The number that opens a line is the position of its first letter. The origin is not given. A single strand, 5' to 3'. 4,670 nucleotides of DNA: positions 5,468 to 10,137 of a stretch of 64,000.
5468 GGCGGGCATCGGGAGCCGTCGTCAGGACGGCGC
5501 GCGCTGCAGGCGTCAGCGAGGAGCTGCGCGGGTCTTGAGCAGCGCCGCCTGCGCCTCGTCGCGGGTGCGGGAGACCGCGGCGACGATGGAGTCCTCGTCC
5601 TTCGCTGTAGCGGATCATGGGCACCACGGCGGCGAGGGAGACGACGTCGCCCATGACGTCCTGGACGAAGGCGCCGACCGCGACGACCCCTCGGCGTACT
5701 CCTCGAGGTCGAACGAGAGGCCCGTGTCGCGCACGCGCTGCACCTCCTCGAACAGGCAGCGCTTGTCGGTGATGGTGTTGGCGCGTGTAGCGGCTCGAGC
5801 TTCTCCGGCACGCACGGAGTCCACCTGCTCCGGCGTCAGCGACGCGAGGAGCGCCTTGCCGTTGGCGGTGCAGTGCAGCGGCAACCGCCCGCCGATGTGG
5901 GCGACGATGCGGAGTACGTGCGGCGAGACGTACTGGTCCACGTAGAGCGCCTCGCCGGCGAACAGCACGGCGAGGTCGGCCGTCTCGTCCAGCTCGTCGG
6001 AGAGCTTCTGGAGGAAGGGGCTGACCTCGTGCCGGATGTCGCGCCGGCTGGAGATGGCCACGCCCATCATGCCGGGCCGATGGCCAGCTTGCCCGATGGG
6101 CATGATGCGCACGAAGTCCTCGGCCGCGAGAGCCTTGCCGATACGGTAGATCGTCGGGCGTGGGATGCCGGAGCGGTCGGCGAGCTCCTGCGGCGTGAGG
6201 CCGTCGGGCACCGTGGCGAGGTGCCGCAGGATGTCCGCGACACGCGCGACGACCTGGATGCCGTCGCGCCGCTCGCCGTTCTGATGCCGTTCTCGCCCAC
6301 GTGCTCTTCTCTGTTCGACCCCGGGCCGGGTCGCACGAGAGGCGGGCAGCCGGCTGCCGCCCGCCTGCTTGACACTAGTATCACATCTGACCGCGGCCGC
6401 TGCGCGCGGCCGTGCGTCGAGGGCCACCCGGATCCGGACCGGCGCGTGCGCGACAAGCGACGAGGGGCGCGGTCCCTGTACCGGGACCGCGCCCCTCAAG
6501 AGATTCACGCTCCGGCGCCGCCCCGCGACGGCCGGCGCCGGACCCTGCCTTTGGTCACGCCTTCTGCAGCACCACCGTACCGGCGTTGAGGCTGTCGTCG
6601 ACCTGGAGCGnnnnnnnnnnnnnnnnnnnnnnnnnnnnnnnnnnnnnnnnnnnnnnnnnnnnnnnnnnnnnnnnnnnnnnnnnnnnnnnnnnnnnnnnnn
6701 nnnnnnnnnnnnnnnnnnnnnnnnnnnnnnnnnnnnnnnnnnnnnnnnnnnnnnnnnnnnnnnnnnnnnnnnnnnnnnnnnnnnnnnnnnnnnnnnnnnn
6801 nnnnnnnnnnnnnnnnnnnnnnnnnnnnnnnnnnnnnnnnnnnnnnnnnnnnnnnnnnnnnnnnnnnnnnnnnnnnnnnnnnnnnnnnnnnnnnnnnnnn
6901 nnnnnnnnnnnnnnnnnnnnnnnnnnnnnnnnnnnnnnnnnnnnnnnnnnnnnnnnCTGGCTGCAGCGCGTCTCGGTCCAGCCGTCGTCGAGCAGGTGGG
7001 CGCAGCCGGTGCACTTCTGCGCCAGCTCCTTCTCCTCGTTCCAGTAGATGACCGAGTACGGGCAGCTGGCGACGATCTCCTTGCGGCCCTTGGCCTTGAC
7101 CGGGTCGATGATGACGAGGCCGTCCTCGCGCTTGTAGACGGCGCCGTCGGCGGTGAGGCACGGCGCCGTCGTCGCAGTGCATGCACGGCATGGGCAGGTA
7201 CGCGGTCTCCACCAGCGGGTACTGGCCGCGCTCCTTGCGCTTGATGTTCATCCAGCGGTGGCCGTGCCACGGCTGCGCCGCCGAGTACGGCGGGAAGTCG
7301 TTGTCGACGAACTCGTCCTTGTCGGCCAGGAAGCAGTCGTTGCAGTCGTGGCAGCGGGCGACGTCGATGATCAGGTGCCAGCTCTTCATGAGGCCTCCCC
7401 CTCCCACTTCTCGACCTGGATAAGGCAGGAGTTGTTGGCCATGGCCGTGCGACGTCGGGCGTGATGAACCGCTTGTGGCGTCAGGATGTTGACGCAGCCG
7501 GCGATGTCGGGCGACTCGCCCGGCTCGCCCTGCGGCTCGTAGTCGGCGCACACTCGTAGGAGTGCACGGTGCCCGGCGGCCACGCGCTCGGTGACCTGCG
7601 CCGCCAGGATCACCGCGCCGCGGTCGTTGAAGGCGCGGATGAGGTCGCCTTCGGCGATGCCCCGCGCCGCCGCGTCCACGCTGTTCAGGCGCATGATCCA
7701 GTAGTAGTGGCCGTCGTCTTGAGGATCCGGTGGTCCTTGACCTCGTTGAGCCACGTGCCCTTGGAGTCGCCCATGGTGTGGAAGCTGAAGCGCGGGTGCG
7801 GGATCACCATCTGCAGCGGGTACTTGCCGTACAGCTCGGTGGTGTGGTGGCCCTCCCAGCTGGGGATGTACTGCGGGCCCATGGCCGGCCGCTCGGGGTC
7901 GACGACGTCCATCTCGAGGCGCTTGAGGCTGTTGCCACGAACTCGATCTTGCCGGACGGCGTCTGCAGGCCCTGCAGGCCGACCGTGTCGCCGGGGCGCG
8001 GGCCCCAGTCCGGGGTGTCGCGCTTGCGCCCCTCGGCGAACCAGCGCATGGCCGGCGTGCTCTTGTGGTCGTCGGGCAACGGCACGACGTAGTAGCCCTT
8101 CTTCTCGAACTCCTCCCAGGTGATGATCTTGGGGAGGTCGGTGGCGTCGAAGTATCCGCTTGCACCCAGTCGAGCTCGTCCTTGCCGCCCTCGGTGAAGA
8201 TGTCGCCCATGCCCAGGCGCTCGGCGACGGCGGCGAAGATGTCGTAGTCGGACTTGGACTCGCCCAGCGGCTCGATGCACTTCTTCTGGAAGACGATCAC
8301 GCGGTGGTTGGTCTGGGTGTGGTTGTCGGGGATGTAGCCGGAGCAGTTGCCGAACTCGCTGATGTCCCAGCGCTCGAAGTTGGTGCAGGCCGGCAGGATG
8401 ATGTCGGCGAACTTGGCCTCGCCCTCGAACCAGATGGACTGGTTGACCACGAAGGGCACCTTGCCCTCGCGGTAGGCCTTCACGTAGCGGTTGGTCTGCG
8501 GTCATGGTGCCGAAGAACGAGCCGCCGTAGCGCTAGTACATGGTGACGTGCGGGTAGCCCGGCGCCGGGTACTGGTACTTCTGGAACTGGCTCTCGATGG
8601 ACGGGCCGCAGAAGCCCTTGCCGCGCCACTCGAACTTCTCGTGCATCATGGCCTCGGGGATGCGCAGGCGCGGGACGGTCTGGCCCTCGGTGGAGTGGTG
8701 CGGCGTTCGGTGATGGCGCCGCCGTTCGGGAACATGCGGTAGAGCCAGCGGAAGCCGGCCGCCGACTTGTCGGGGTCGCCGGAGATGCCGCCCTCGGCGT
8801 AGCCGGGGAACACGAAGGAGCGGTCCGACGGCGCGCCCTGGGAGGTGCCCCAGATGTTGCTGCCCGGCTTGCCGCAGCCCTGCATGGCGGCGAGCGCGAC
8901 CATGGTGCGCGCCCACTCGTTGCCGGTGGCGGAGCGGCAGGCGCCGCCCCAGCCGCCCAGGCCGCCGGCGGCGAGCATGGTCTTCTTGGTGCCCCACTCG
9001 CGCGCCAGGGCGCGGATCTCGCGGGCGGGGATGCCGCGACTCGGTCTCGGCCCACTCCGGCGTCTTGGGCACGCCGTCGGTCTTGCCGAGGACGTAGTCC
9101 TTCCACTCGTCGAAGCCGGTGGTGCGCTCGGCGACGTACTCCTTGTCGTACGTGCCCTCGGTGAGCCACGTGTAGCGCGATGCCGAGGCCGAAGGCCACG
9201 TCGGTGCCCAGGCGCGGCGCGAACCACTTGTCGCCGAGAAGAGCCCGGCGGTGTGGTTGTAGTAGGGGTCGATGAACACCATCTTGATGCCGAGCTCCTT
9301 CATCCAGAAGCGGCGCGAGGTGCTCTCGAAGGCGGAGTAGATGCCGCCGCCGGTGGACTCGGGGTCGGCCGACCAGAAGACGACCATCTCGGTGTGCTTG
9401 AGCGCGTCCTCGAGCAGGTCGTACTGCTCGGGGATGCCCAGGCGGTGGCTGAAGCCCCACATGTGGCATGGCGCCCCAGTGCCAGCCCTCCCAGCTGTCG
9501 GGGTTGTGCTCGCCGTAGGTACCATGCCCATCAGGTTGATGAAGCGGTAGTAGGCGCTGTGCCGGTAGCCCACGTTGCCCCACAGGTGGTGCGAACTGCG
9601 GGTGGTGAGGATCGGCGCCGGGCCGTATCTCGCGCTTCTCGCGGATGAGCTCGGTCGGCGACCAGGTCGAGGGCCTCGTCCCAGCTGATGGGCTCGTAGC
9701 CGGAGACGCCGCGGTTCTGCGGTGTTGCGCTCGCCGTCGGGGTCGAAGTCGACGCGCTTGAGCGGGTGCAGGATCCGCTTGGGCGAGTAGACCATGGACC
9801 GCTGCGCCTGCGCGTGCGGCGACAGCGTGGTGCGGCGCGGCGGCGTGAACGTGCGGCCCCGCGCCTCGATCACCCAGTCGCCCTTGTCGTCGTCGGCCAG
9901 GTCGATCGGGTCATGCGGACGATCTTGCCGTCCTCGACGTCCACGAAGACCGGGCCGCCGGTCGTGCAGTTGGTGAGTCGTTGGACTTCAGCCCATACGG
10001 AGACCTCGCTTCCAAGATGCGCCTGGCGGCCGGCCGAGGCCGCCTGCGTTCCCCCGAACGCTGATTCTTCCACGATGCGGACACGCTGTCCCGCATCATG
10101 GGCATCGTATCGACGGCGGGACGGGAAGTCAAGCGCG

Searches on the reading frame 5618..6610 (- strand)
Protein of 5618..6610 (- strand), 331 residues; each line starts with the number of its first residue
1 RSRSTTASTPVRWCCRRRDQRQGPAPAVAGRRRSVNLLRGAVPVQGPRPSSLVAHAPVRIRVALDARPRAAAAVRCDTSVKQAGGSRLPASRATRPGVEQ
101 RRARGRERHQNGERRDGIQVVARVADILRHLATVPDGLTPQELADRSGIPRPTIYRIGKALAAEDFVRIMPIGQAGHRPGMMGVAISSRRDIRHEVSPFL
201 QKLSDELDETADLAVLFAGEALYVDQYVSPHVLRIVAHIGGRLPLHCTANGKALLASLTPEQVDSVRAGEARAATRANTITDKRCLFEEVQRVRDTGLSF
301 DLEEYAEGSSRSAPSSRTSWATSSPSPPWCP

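Call 34: search_protein_families(library=pfam, proteins=[window:5618-6610:-], max_evalue=0.001)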
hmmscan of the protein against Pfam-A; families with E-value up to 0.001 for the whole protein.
window:5618-6610:- (331 aa): 7 families
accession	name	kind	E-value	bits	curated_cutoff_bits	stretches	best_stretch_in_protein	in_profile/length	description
PF01614.24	IclR_C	-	3.5e-31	108.5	24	1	188-308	5-125/174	Bacterial transcriptional regulator IclR C-terminal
PF09339.16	HTH_IclR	-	6.1e-11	42.4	22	1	121-168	2-49/52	IclR helix-turn-helix domain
PF12802.13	MarR_2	-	5.3e-06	26.9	27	1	124-168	7-51/61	MarR family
PF13384.12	HTH_23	-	4e-05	23.7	24.6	1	122-157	5-37/50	Homeodomain-like domain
PF01978.25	TrmB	-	0.00021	21.5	25.6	1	137-170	22-55/68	Sugar-specific transcriptional regulator TrmB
PF12840.13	HTH_20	-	0.00022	21.5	27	0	125-156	7-37/51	Helix-turn-helix domain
PF25213.1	HVO_A0261_N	-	0.00042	20.6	35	0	123-168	12-55/86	HVO_A0261 N-terminal domain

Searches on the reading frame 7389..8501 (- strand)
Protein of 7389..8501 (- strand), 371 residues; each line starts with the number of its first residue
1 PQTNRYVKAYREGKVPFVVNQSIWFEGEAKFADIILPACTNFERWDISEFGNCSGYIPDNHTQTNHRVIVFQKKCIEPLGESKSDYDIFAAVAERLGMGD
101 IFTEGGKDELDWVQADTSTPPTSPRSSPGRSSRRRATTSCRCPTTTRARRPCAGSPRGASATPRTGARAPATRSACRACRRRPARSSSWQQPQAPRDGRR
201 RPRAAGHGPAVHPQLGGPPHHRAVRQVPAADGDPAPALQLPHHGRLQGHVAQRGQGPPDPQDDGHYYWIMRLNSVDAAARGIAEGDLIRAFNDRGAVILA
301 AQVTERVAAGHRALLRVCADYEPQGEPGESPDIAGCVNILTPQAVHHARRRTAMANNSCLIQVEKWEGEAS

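Call 34: search_protein_families(library=pfam, proteins=[window:7389-8501:-], max_evalue=0.001)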
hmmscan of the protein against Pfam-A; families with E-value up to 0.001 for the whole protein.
window:7389-8501:- (371 aa): 2 families
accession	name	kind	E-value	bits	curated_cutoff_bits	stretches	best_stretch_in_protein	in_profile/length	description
PF00384.28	Molybdopterin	-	4.4e-10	39.6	24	1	13-95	285-353/353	Molybdopterin oxidoreductase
PF01568.27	Molydop_binding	-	4.6e-10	40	26.8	1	269-343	31-95/110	Molydopterin dinucleotide binding domain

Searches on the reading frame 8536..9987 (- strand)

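Call 34: search_protein_families(library=pfam, proteins=[window:8536-9987:-], max_evalue=0.001)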
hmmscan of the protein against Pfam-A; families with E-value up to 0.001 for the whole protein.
window:8536-9987:- (484 aa): 1 family
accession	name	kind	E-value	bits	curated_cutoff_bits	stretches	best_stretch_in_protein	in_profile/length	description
PF21423.2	AhtL-like_1st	-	3.2e-14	52.7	27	1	27-65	17-55/55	Pyrogallol hydroxytransferase large subunit-like, domain 1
